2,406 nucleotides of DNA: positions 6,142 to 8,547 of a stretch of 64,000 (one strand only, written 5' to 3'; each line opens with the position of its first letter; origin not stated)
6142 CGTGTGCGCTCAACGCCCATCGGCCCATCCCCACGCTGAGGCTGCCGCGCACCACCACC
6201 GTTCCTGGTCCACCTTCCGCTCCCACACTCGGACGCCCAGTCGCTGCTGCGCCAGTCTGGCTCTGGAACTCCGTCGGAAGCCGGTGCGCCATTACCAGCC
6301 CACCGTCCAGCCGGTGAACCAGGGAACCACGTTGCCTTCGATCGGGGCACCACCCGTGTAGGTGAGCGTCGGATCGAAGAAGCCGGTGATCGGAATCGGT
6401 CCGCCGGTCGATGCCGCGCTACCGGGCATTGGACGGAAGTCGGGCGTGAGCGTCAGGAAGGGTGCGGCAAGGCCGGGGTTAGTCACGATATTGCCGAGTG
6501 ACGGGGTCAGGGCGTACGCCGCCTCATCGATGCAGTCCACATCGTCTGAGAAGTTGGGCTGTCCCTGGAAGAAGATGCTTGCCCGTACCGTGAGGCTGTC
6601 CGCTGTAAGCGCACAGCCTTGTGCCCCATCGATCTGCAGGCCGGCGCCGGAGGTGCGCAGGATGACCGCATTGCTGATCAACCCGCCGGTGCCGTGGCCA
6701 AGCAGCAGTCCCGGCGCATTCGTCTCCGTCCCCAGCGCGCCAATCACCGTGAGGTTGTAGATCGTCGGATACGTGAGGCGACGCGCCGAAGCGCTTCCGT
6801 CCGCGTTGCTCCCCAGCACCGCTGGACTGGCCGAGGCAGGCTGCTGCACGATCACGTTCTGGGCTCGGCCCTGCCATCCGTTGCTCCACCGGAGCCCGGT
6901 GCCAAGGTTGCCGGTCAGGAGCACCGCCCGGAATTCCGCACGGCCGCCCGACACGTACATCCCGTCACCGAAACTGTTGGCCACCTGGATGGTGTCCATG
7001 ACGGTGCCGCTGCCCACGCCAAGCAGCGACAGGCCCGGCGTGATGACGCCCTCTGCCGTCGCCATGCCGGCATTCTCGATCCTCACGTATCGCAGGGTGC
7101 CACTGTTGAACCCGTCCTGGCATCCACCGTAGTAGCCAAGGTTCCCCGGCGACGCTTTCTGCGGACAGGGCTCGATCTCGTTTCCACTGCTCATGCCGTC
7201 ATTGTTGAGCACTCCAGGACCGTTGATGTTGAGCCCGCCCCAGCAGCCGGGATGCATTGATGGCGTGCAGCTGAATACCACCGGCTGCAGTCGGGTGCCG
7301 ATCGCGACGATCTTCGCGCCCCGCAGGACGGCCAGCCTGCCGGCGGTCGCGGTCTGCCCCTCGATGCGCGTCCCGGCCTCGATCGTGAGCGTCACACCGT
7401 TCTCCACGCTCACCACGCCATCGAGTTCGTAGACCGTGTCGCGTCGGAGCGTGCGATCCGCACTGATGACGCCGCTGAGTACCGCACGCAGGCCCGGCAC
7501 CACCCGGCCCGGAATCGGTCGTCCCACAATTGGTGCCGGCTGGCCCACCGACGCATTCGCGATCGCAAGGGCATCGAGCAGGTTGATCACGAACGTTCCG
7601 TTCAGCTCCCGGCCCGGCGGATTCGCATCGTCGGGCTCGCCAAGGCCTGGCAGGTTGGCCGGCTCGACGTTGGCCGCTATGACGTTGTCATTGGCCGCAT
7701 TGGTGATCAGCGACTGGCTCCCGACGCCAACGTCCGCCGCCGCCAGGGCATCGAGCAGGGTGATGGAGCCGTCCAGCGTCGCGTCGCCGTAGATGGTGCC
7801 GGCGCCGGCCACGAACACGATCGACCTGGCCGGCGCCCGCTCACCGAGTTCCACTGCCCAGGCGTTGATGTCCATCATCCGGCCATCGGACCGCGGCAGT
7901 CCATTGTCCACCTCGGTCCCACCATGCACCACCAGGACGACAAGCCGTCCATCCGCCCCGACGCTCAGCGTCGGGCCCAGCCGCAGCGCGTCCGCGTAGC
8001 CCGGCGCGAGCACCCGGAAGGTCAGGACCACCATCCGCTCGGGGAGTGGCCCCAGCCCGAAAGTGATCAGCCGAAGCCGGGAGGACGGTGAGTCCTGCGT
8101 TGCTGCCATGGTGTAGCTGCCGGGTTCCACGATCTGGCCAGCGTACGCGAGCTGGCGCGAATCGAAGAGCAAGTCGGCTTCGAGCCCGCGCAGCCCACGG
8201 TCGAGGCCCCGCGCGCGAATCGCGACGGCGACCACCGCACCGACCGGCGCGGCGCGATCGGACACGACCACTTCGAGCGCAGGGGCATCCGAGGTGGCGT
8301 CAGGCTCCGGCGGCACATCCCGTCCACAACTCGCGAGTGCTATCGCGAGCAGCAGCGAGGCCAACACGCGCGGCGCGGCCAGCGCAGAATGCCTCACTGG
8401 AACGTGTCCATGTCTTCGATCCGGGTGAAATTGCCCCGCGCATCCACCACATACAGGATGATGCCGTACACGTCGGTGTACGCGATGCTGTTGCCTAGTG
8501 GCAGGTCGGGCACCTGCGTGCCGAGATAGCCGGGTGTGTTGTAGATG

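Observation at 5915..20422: TonB-dependent receptor heads a translationally coupled operon of giant lipoproteins with cohesin-like, dockerin-like, PKD and FN3 modules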

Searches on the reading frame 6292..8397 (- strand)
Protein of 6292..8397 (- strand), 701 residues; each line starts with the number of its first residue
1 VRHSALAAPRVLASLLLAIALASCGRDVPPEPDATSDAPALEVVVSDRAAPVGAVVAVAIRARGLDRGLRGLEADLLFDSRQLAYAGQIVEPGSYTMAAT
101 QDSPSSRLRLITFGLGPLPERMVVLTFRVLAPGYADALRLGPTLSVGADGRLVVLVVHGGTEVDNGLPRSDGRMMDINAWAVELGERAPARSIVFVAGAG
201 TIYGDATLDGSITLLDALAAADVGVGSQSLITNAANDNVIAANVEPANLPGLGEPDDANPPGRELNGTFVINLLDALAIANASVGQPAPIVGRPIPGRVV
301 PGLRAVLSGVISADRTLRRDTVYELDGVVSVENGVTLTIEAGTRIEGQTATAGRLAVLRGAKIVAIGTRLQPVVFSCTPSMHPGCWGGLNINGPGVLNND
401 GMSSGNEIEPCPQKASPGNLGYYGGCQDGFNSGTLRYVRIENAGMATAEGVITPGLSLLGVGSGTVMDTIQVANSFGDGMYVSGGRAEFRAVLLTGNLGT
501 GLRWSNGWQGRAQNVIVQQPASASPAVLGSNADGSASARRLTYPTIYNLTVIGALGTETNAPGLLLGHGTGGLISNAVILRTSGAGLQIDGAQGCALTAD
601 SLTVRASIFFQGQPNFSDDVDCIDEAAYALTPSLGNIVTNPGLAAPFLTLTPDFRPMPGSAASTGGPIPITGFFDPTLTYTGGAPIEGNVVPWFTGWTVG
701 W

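Call 5: search_protein_families(library=pfam, proteins=[window:6292-8397:-], max_evalue=0.1)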
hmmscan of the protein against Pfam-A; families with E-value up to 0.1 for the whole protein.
window:6292-8397:- (701 aa): 0 families

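Call 6: search_protein_families(library=ncbifam, proteins=[window:6292-8397:-], max_evalue=0.1)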
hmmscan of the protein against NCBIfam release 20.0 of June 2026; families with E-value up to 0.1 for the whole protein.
window:6292-8397:- (701 aa): 0 families

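Call 54: find_homologous_proteins(query=window:6292-8397:-, max_evalue=0.00001)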
Query window:6292-8397:- (701 aa): 409 proteins with E <= 0.00001 among 8000 candidates; the best 120 are listed.
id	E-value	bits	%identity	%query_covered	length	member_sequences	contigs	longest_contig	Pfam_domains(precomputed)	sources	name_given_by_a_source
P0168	0.0e+0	1536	100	100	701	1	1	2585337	PF28492.1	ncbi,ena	-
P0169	0.0e+0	1274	84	99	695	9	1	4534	PF28492.1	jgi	-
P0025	0.0e+0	1115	75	97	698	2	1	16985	PF28492.1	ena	-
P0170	8.8e-214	730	56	92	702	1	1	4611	PF28492.1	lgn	-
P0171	1.9e-160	554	48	96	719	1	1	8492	PF28492.1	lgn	-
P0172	1.8e-156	541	44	96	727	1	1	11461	PF28492.1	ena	-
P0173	2.7e-154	533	47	94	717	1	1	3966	PF28492.1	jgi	jgi:hypothetical protein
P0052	9.9e-153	528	44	97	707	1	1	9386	PF28492.1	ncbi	-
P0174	4.3e-152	526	46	98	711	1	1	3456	PF28492.1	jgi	jgi:hypothetical protein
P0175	2.2e-151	524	44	95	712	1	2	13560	PF28492.1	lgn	-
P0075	5.4e-151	523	43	97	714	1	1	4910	PF28492.1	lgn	-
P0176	2.8e-150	520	42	98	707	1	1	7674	PF28492.1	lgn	-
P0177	6.8e-150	519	44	98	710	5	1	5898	PF28492.1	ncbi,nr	ncbi:MAG TPA: hypothetical protein VKB45_11095 [Gemmatimonadales bacterium]|nr:hypothetical protein 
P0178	2.2e-149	517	42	98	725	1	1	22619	PF28492.1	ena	-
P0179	8.2e-149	515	45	92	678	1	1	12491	PF28492.1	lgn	-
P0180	8.3e-149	515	44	94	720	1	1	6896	PF28492.1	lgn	-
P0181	5.1e-147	509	42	99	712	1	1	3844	PF28492.1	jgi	-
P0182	5.3e-147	509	45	91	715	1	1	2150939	PF28492.1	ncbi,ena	-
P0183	4.2e-146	506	45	99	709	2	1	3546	PF28492.1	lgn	-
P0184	9.9e-145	502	44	98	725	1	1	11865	PF28492.1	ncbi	ncbi:MAG: hypothetical protein ABI613_06690 [Gemmatimonadota bacterium]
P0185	5.4e-142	493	43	98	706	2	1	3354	PF28492.1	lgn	-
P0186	6.8e-142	492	42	96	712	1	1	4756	PF28492.1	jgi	jgi:hypothetical protein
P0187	1.7e-140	488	41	99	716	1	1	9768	PF28492.1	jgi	jgi:hypothetical protein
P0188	7.7e-139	482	42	96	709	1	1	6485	PF28492.1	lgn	-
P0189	1.2e-136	475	43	94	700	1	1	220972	PF28492.1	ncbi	ncbi:MAG: cohesin domain-containing protein [Gemmatimonadales bacterium]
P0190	2.7e-136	474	41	98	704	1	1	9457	PF28492.1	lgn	-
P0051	3.0e-135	470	41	98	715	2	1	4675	PF28492.1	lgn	-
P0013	1.1e-134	469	42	94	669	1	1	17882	PF28492.1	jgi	jgi:hypothetical protein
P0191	1.6e-133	465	42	94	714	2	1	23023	PF28492.1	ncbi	-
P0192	3.1e-133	464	43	93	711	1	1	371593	PF28492.1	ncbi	-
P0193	6.1e-133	463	41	97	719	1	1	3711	PF28492.1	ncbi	-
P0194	2.0e-132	461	42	90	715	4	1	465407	PF28492.1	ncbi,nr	ncbi:MAG: hypothetical protein IPK12_16215 [Gemmatimonadetes bacterium]|nr:hypothetical protein [Gem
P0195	3.7e-132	460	40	96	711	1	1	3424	PF28492.1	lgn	-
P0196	8.5e-132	459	41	98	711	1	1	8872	PF28492.1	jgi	jgi:hypothetical protein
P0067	3.3e-130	454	42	94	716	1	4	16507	PF28492.1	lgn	-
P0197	4.4e-129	450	41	90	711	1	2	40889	PF28492.1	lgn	-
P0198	2.8e-127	444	40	94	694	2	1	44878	PF28492.1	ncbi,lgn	-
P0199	4.1e-127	444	41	98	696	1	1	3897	PF28492.1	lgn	-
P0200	3.8e-124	434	43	83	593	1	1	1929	PF28492.1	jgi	jgi:hypothetical protein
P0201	5.2e-120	420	40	96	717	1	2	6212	PF28492.1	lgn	-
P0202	6.4e-120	420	40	100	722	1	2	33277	PF28492.1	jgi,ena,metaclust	metaclust:\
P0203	2.7e-116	408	45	72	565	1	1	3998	PF28492.1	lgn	-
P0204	7.3e-114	400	49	68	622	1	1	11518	PF28492.1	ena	-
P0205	6.5e-113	397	51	59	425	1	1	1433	PF28492.1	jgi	jgi:hypothetical protein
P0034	2.2e-96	342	44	68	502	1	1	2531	PF28492.1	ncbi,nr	ncbi:MAG TPA: hypothetical protein VMJ30_04460, partial [Gemmatimonadales bacterium]|nr:hypothetical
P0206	3.1e-95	338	35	56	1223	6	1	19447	PF23843.3,PF28492.1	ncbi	-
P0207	1.4e-87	313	36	97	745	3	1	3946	PF28492.1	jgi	jgi:hypothetical protein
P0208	1.5e-87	313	45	56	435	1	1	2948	PF28492.1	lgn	-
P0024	1.5e-83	300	35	94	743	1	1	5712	PF28492.1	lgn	-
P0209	1.3e-80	290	34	100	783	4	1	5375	PF28492.1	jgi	-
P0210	1.3e-80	290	35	99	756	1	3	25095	PF28492.1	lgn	-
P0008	7.4e-79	284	36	82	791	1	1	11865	PF28492.1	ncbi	ncbi:MAG: hypothetical protein ABI613_06680 [Gemmatimonadota bacterium]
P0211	1.2e-72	264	33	100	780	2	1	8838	PF28492.1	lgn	-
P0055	1.7e-72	263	36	76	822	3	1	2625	PF28492.1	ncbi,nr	ncbi:MAG: hypothetical protein KC645_19515, partial [Gemmatimonadetes bacterium]|nr:hypothetical pro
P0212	2.6e-72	263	37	90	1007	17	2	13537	PF16371.13,PF13620.13,PF28492.1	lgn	-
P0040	6.9e-68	248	42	53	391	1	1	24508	PF28492.1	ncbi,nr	ncbi:MAG: hypothetical protein HOP28_10870, partial [Gemmatimonadales bacterium]|nr:hypothetical pro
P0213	2.1e-67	246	32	56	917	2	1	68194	PF28492.1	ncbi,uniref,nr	ncbi:hypothetical protein [Pseudoalteromonas shioyasakiensis]|uniref:hypothetical protein n=1 Tax=Ps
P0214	2.2e-67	246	32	56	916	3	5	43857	PF28492.1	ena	-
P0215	2.3e-67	246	32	56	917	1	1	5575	PF28492.1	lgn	-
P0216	2.8e-67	246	34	49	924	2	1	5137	PF28492.1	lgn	-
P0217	3.7e-67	245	32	56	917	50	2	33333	PF28492.1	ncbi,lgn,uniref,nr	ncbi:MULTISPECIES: hypothetical protein [Pseudoalteromonas]|uniref:hypothetical protein n=1 Tax=Pseu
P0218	5.8e-67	245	32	56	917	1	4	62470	PF28492.1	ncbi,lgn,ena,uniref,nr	ncbi:MAG: hypothetical protein MK175_11435 [Pseudoalteromonas sp.]|uniref:hypothetical protein n=1 T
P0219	6.8e-67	245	32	56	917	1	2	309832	PF28492.1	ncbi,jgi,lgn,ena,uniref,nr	ncbi:hypothetical protein [Pseudoalteromonas lipolytica]|uniref:Lipoprotein n=1 Tax=Pseudoalteromona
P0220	4.0e-66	242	32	56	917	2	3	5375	PF28492.1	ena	-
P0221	4.4e-66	242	32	56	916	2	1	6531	PF28492.1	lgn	-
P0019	5.0e-66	242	32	97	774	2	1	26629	PF28492.1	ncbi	-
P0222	2.3e-65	240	32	56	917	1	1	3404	PF28492.1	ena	-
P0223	2.7e-65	239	32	56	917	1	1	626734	PF28492.1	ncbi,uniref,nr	ncbi:hypothetical protein RC083_00515 [Pseudoalteromonas haloplanktis]|uniref:Lipoprotein n=1 Tax=Ps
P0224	1.3e-64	237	32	94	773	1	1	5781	PF28492.1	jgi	jgi:hypothetical protein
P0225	1.6e-64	237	33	94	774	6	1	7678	PF28492.1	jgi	jgi:hypothetical protein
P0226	6.8e-64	235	35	51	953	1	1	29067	PF18962.8,PF28492.1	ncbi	ncbi:MAG: T9SS type A sorting domain-containing protein [Saprospiraceae bacterium]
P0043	1.0e-63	234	32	100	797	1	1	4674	PF28492.1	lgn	-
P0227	6.2e-63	231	34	99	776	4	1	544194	PF28492.1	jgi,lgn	jgi:hypothetical protein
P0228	3.0e-62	229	32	56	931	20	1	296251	PF28492.1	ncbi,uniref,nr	ncbi:hypothetical protein [Pseudoalteromonas fuliginea]|uniref:Lipoprotein n=1 Tax=Pseudoalteromonas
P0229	3.4e-62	229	34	97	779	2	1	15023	PF28492.1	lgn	-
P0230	3.0e-60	223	33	99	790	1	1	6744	PF28492.1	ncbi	-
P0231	3.6e-60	222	32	56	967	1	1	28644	PF18962.8,PF28492.1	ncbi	-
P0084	4.5e-60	222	32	100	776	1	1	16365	PF28492.1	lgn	-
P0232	2.1e-59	220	33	98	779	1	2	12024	PF28492.1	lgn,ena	-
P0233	2.6e-59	220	32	56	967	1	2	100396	PF18962.8,PF28492.1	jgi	jgi:hypothetical protein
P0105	3.9e-59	219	35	86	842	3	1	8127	PF28492.1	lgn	-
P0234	6.4e-58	215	31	56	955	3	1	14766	PF28492.1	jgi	jgi:hypothetical protein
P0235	2.8e-57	213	35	45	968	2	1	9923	PF18962.8,PF28492.1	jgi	jgi:hypothetical protein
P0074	4.3e-57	212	32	94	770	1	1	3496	PF28492.1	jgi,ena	-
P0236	1.6e-55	207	34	56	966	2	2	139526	PF18962.8,PF28492.1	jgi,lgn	jgi:hypothetical protein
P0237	3.6e-55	206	31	97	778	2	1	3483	PF28492.1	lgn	-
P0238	7.4e-55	205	34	56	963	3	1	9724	PF18962.8,PF28492.1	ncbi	-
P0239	2.6e-54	203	31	57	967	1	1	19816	PF18962.8,PF28492.1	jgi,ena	-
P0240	3.9e-54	202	34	57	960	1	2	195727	PF18962.8,PF28492.1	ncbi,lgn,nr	ncbi:MAG: T9SS type A sorting domain-containing protein [Ignavibacteriaceae bacterium]|nr:T9SS type 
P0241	3.3e-52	196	32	56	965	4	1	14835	PF18962.8,PF28492.1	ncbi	-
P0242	5.2e-52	195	30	57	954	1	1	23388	PF28492.1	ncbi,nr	ncbi:MAG: hypothetical protein HWE08_09005 [Alphaproteobacteria bacterium]|nr:hypothetical protein [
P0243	2.5e-50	190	33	38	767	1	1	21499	PF20606.4,PF28492.1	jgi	-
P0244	1.3e-49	187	35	58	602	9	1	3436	PF28492.1,PF00041.28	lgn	-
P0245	1.7e-49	187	36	56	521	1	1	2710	PF28492.1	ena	-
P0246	1.8e-49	187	36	56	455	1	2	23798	PF28492.1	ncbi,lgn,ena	-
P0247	9.1e-49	185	31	98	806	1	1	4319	PF28492.1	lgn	-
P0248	1.8e-48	184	35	57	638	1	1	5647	PF28492.1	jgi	jgi:hypothetical protein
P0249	2.8e-47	180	34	50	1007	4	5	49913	PF28492.1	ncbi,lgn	-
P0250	1.9e-46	177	32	51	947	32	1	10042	PF18962.8,PF28492.1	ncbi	-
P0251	2.9e-46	176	33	42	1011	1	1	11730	PF28492.1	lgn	-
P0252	7.0e-46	175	36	56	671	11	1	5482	PF28492.1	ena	-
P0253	1.3e-45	174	36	56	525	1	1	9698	PF28492.1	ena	-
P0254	1.9e-45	174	33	34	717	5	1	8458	PF13229.13,PF28492.1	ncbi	-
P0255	3.2e-45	173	32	44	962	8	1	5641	PF28492.1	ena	-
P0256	7.3e-45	172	33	36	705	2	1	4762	PF28492.1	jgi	-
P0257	1.2e-43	168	34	56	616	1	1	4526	PF28492.1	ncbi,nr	ncbi:MAG TPA: hypothetical protein PLW66_03305, partial [Saprospiraceae bacterium]|nr:hypothetical p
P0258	3.0e-43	166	34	52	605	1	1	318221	PF28492.1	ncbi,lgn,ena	-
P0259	4.4e-43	166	29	53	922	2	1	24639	PF28492.1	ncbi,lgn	ncbi:MAG: hypothetical protein ACOZAA_04400 [Pseudomonadota bacterium]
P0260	1.1e-41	161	30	36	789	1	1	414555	PF28492.1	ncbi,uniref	ncbi:hypothetical protein [Flagellimonas beolgyonensis]|uniref:hypothetical protein n=1 Tax=Flagelli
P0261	2.0e-41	160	34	39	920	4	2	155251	PF28492.1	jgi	jgi:hypothetical protein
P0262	3.3e-41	160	35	57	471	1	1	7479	PF28492.1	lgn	-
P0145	8.0e-41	158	36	56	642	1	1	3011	PF28492.1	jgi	-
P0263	2.0e-40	157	35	53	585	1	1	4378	PF28492.1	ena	-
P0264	2.9e-40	157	41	24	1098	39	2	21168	PF00801.27,PF18962.8,PF08329.17,PF28492.1,PF18911.7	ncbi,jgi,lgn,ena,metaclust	metaclust:\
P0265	4.9e-40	156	32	58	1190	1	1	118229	PF16820.12,PF00801.27,PF18962.8,PF28492.1,PF18911.7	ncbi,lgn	-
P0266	8.2e-40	155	34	56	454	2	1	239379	PF28492.1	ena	-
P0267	1.8e-39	154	33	60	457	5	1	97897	PF28492.1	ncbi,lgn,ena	-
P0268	2.1e-39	154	34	57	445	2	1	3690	PF28492.1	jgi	jgi:hypothetical protein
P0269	2.2e-39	154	33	45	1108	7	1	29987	PF00801.27,PF18962.8,PF28492.1,PF18911.7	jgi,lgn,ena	-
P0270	3.0e-39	153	32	58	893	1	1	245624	PF18962.8,PF28492.1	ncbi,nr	ncbi:MAG: T9SS type A sorting domain-containing protein [Lewinellaceae bacterium]|nr:T9SS type A sor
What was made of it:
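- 6292..8397 (-): 701-aa 'B-type' lipoprotein, a paralogue of the 807-aa protein: lipobox, cohesin (aa ~39-175, nt ~7873-8283), dockerin-like module (aa 193-299, nt 7501-7821), and a Beta_helix_4 domain (nt 6295-7485) with degenerate motifs. The identical protein P0168 carries PF28492 (call 54).
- Bacteroidota homologues carry T9SS C-terminal sorting domains (call 54). Some Bacteroidota relatives combine the beta-helix with PKD and chitinase-N domains (call 54).
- Tried and rejected: The single-sequence search with the 701-aa protein was far more productive (call 54).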

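Call 58: find_encoding_contigs(protein=P0168, flank=10000, max_places=2)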
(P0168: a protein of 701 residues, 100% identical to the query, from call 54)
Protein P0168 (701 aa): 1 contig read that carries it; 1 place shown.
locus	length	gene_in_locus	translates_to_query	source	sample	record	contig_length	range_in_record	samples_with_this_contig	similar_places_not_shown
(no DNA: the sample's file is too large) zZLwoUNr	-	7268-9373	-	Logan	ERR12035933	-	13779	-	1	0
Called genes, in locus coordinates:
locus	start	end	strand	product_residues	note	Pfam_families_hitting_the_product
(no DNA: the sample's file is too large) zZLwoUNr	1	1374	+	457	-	?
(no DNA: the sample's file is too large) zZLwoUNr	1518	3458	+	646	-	-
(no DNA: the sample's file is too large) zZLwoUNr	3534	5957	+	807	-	PF28492:Beta_helix_4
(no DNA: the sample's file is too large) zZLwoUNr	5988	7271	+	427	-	-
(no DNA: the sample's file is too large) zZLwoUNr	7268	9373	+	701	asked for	PF28492:Beta_helix_4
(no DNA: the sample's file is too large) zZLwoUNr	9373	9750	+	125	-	-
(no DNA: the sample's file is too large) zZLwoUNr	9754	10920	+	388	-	PF27233:MJ0711_N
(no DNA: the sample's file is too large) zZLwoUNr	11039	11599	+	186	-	-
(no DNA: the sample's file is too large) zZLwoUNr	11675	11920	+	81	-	-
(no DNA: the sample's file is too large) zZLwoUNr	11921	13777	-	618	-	?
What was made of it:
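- Checked: The 695-aa ORF most likely starts at Met50, as in a 646-aa gene call on an identical contig (call 58).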

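Call 59: list_cluster_members(proteins=[window:6292-8397:-, window:9708-12131:-, window:14291-16696:-, window:16686-19394:-, window:5915-6292:-, window:4745-5911:-])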
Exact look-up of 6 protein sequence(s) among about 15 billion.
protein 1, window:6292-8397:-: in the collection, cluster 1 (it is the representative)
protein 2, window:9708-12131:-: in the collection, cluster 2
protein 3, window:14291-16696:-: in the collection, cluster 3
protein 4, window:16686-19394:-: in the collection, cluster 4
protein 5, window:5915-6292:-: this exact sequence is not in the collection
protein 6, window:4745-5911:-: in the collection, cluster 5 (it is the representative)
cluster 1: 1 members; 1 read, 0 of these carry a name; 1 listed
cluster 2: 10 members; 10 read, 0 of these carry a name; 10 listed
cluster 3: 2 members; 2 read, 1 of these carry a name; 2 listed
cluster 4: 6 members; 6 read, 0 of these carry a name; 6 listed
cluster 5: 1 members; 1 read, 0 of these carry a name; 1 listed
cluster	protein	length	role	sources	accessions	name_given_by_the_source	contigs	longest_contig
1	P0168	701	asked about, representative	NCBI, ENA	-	-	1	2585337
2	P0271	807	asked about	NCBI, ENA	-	-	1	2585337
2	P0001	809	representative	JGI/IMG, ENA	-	-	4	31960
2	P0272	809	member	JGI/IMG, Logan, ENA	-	-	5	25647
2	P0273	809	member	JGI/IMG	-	-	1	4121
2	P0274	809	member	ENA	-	-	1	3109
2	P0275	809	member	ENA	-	-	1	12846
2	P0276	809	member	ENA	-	-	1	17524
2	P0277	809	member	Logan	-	-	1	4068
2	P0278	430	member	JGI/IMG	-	-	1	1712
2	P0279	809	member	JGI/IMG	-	-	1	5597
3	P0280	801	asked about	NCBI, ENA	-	-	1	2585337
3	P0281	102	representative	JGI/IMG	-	hypothetical protein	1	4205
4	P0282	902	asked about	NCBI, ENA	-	-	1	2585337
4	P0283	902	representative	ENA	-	-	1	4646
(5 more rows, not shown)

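Call 64: find_encoding_contigs(protein=P0189, flank=10000, max_places=1)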
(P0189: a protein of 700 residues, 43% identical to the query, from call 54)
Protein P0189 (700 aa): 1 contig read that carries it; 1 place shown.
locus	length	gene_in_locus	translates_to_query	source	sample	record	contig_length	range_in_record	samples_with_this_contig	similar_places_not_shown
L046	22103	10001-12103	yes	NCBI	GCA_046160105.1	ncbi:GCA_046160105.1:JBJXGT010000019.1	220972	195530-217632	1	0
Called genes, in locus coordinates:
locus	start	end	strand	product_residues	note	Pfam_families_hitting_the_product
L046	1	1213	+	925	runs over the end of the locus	PF13620:CarboxypepD_reg, PF13715:CarbopepD_reg_2, PF07715:Plug, PF00593:TonB_dep_Rec_b-barrel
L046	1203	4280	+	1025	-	PF18911:PKD_4, PF00801:PKD, PF22352:K319L-like_PKD, PF13620:CarboxypepD_reg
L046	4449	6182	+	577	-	PF13620:CarboxypepD_reg (weak)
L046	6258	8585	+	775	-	PF28492:Beta_helix_4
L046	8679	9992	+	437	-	-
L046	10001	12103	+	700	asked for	PF28492:Beta_helix_4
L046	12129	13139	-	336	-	PF00561:Abhydrolase_1, PF12146:Hydrolase_4 (weak)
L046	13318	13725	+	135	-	-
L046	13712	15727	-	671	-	-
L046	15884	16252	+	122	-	-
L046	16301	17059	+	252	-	PF18306:LDcluster4, PF03641:Lysine_decarbox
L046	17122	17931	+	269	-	PF03976:PPK2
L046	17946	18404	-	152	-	PF07963:N_methyl (weak), PF22434:PilW_C (faint)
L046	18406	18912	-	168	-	-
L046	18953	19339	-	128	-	PF00072:Response_reg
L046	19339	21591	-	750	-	PF05157:MshEN, PF00437:T2SSE, PF13191:AAA_16 (weak), PF00072:Response_reg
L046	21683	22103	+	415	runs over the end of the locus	PF00275:EPSP_synthase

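Call 65: find_encoding_contigs(protein=P0194, flank=10000, max_places=1)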
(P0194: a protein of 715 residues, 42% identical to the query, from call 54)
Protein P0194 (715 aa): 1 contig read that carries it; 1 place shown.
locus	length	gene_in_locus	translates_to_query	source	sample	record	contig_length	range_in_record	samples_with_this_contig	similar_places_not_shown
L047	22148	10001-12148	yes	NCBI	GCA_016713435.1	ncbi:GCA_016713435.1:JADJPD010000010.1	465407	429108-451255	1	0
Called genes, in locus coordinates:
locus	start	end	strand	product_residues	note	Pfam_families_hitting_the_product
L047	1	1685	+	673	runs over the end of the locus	PF00593:TonB_dep_Rec_b-barrel, PF14905:OMP_b-brl_3 (faint)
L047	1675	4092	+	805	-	PF00041:fn3 (faint), PF00963:Cohesin (weak), PF00801:PKD, PF18911:PKD_4, PF22352:K319L-like_PKD (weak), PF00801:PKD, PF18911:PKD_4, PF22352:K319L-like_PKD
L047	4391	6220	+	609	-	PF13620:CarboxypepD_reg (weak)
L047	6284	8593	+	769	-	PF28492:Beta_helix_4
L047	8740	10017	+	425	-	-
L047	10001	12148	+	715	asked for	PF28492:Beta_helix_4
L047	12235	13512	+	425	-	PF13620:CarboxypepD_reg, PF13715:CarbopepD_reg_2 (faint)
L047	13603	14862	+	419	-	PF00563:EAL (faint), PF08668:HDOD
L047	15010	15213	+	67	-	-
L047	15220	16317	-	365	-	PF07719:TPR_2 (faint), PF13428:TPR_14 (faint), PF13432:TPR_16 (weak), PF12895:ANAPC3 (faint), PF14559:TPR_19 (weak)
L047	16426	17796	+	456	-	PF01546:Peptidase_M20, PF07687:M20_dimer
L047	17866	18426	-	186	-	-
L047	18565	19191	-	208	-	PF00174:Oxidored_molyb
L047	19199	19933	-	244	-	PF21948:LplA-B_cat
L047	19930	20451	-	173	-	-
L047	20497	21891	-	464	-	PF01134:GIDA, PF03486:HI0933_like (faint), PF07992:Pyr_redox_2, PF12831:FAD_oxidored (weak), PF13738:Pyr_redox_3, PF00070:Pyr_redox, PF02852:Pyr_redox_dim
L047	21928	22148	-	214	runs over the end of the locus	PF13505:OMP_b-brl, PF13568:OMP_b-brl_2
